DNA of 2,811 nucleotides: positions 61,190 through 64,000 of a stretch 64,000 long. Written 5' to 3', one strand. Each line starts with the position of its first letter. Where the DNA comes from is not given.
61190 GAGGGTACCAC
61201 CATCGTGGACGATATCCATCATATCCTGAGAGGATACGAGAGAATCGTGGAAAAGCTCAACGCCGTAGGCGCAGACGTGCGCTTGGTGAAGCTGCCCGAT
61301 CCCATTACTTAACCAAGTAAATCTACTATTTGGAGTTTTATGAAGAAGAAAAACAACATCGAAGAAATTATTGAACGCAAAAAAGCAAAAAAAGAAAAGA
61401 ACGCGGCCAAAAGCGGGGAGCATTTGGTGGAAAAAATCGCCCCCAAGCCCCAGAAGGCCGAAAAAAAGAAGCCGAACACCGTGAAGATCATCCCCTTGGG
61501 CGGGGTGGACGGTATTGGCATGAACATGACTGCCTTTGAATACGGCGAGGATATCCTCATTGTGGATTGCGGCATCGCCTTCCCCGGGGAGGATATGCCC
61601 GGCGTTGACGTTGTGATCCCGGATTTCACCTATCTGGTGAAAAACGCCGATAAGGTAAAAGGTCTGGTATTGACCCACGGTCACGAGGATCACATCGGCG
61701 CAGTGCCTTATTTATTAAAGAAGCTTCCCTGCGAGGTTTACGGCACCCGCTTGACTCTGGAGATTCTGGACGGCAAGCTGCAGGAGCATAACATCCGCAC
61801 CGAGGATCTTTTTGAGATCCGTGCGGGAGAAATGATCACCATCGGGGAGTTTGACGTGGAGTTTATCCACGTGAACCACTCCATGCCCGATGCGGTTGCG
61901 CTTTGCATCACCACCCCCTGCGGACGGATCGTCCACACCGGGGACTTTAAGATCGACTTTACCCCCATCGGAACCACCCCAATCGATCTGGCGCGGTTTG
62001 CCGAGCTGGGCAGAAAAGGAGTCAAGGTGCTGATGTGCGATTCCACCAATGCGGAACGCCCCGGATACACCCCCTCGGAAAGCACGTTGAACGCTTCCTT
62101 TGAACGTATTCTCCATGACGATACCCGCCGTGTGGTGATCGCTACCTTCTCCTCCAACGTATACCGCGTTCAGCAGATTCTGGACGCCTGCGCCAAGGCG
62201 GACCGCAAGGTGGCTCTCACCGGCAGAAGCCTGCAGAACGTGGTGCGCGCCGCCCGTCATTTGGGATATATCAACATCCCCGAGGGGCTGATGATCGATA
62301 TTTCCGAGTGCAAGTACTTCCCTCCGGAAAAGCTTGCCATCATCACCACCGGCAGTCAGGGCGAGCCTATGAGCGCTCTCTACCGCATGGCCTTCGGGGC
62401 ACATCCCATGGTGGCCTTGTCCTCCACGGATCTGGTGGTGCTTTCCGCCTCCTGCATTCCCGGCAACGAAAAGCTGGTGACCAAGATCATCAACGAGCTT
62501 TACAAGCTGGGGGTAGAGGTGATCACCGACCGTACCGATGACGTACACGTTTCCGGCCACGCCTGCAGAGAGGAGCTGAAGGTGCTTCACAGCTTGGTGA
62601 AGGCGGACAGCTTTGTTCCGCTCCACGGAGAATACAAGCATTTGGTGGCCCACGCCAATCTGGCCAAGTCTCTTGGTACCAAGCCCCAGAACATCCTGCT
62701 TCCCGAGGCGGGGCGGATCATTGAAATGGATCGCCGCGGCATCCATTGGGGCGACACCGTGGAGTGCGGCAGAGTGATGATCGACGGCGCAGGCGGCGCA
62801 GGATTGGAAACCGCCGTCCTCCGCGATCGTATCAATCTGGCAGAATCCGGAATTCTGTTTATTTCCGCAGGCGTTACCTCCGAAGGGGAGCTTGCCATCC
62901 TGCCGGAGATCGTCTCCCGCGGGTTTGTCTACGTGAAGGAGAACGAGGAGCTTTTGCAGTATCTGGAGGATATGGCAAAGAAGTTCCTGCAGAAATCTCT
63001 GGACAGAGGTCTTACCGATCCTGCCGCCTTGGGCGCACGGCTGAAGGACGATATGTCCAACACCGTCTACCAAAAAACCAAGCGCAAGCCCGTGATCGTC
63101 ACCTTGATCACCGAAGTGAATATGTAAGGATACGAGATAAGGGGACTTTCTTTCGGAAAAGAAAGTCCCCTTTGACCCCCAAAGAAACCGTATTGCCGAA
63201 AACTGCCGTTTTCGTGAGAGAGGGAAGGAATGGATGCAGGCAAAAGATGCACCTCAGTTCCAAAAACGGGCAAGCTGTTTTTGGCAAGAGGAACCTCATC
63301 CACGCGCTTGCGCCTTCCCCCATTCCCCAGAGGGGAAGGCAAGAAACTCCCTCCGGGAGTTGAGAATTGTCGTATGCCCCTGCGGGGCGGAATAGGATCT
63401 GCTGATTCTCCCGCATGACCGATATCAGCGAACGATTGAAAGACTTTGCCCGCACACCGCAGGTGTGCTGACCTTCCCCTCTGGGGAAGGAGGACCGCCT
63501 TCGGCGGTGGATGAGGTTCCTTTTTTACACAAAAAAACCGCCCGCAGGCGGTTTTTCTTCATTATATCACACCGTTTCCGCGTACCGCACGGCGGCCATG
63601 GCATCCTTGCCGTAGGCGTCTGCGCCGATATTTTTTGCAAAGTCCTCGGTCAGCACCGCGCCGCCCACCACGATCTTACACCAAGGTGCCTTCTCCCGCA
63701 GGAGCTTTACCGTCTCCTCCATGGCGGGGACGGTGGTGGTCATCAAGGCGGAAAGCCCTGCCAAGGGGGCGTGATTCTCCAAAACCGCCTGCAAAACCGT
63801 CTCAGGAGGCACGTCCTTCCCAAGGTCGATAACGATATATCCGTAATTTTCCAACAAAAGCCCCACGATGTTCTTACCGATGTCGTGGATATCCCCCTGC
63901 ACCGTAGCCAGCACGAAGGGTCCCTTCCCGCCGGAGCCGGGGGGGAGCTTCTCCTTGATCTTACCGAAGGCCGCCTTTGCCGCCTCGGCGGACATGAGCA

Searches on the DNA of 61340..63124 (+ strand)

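Call 81: search_rna_families(sources=[L121, L134, L132, L133, L140, L137, L231, L235, L227, L128, L125, L135, L122, L123, L139], threshold=gathering)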
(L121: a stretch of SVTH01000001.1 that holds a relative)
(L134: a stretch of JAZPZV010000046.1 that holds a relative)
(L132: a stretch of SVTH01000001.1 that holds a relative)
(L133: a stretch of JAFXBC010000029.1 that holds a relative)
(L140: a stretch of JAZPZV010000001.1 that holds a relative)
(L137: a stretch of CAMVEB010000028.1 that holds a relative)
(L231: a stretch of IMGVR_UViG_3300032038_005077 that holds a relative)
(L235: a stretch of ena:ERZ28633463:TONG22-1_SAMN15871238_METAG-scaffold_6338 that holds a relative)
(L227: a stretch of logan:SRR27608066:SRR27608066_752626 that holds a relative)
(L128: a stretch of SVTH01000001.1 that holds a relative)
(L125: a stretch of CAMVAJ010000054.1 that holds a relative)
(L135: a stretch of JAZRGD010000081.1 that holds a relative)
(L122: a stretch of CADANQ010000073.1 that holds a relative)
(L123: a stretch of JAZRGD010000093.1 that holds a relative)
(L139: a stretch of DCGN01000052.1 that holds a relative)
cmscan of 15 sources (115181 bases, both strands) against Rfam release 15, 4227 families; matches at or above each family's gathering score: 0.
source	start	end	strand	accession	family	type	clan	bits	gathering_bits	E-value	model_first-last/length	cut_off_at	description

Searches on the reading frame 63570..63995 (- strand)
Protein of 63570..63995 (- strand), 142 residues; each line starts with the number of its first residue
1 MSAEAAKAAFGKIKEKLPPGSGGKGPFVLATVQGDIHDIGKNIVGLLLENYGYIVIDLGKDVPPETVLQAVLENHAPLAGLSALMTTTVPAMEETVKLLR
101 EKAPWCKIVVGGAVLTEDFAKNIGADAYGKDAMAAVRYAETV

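Call 80: search_protein_families(library=pfam, proteins=[window:63570-63995:-], max_evalue=0.001)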
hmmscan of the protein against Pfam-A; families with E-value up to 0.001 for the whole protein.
window:63570-63995:- (142 aa): 1 family
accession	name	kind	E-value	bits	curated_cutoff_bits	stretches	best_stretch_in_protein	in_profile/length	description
PF02310.24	B12-binding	-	2.5e-25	89.1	32.1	1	27-136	3-120/121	B12 binding domain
